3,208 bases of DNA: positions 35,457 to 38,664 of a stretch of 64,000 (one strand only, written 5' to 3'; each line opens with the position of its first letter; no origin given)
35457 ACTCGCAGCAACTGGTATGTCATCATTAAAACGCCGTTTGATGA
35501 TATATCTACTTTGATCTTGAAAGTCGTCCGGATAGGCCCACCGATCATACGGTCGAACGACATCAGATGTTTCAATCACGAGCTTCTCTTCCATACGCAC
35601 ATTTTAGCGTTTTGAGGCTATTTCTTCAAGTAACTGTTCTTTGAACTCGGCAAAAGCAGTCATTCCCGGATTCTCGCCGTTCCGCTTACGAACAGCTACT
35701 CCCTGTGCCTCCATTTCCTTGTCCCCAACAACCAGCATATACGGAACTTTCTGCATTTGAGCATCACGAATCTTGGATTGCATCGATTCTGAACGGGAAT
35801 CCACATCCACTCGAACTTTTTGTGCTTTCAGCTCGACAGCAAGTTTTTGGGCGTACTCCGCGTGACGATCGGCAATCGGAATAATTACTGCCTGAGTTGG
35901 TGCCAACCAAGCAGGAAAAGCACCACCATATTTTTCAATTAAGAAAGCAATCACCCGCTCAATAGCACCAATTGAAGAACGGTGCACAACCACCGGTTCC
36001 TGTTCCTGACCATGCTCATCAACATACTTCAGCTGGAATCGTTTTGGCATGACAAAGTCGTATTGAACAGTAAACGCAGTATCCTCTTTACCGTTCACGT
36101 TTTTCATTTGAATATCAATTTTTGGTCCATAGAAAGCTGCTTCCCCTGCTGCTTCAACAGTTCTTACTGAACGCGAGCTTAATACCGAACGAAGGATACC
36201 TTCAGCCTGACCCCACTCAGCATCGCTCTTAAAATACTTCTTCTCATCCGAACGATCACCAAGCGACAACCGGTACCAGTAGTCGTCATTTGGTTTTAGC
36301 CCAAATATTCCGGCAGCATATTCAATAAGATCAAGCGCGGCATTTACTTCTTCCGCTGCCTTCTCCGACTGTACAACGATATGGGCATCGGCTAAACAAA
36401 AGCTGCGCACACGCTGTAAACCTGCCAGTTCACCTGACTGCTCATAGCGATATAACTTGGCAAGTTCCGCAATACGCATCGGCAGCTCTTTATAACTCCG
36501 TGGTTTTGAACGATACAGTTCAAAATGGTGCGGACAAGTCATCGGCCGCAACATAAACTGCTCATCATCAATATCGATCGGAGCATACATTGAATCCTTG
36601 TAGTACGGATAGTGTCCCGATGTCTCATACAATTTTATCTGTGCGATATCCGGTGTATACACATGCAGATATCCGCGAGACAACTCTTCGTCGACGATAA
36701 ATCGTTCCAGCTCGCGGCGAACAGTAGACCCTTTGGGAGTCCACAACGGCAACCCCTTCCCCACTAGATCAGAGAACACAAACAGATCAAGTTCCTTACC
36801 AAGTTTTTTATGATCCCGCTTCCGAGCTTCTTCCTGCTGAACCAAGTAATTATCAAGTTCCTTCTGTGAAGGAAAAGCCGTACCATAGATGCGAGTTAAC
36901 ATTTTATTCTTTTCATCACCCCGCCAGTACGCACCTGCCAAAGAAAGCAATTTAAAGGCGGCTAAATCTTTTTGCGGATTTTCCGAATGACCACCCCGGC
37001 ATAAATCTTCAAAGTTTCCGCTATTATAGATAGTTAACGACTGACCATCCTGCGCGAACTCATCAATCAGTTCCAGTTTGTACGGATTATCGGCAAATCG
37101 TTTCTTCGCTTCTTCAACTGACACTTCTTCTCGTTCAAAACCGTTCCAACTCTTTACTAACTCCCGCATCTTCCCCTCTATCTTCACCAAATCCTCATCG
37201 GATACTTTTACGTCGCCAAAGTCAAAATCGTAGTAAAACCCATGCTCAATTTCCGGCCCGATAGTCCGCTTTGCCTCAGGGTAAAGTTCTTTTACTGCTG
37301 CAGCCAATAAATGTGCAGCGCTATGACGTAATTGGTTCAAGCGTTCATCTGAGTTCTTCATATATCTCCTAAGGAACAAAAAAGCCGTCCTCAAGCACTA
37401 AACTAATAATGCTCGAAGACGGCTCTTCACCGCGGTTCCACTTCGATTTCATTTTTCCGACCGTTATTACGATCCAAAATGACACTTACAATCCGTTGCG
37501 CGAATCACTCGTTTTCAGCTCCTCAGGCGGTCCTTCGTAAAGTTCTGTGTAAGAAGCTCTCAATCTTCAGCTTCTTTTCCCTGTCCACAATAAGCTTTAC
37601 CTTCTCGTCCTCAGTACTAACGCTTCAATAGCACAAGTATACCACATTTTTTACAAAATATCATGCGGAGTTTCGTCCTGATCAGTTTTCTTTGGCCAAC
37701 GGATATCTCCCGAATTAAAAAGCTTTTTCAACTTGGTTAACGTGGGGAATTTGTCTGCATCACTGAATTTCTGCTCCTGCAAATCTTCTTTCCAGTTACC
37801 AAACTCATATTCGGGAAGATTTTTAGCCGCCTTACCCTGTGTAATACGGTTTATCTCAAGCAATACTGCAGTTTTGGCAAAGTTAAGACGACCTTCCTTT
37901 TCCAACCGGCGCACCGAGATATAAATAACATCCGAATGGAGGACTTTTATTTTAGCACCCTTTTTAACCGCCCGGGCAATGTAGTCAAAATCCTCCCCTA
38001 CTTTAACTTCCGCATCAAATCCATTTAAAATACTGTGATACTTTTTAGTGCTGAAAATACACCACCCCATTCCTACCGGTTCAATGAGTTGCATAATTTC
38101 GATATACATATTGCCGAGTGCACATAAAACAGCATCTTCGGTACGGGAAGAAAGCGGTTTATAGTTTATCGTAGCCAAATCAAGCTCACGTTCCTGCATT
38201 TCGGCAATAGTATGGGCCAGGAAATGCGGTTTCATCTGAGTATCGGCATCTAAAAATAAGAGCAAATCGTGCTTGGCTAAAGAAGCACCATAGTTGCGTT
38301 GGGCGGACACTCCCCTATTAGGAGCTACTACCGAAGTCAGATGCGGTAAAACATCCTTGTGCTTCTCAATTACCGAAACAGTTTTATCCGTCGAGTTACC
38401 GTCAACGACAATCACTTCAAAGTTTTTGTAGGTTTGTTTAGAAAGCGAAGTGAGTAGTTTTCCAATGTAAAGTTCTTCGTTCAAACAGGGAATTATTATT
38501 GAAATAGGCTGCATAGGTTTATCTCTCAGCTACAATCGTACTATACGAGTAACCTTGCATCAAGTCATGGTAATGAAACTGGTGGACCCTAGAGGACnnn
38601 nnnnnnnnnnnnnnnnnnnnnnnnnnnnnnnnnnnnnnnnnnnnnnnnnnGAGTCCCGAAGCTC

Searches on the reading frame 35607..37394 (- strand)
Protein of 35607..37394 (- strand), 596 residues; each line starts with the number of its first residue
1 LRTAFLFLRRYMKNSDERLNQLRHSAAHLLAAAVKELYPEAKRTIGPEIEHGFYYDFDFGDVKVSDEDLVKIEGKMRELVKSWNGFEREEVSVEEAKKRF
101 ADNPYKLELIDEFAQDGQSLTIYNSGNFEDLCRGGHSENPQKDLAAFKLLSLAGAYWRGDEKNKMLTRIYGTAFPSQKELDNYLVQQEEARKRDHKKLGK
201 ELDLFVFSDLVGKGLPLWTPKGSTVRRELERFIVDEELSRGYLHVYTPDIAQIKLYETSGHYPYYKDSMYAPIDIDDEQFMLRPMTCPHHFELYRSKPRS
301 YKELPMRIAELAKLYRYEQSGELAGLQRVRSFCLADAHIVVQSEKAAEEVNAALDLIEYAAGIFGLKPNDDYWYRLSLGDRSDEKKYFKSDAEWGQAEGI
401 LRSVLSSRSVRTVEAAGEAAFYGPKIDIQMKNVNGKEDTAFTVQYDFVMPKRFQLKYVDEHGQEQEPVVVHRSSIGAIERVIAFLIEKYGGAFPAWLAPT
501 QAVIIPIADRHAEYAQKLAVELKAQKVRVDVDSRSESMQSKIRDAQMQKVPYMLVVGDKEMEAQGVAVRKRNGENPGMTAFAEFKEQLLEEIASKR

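Call 61: search_protein_families(library=pfam, proteins=[window:35607-37394:-], max_evalue=0.001)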
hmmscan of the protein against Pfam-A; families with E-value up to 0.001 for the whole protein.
window:35607-37394:- (596 aa): 3 families
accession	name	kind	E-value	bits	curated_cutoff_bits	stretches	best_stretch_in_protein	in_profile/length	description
PF00587.30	tRNA-synt_2b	-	3e-31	109.3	29.3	1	276-489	7-179/179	tRNA synthetase class II core domain (G, H, P, S and T)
PF03129.25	HGTP_anticodon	-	4.8e-23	81.6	21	1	501-590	1-93/94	Anticodon binding domain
PF07973.19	tRNA_SAD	-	1.5e-07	31.7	24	1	121-170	2-44/44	Threonyl and Alanyl tRNA synthetase second additional domain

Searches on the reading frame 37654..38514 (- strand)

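Call 62: search_protein_families(library=pfam, proteins=[window:37654-38514:-], max_evalue=0.001)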
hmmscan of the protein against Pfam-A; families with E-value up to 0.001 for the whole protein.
window:37654-38514:- (287 aa): 5 families
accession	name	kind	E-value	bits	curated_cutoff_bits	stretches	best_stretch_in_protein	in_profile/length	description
PF00535.33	Glycos_transf_2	-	1.3e-30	107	23.3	1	5-115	1-112/168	Glycosyl transferase family 2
PF13641.12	Glyco_tranf_2_3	-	2.5e-16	60.8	27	1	3-197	2-208/230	Glycosyltransferase like family 2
PF10111.15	Glyco_tranf_2_2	-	1e-12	48.6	27.3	1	5-108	1-113/276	Glycosyltransferase like family 2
PF13632.12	Glyco_trans_2_3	-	1.4e-05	25.4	27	1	86-200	3-124/198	Glycosyl transferase family group 2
PF13506.12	Glyco_transf_21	-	3.9e-05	23.6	21.7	1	74-143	24-93/174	Glycosyl transferase family 21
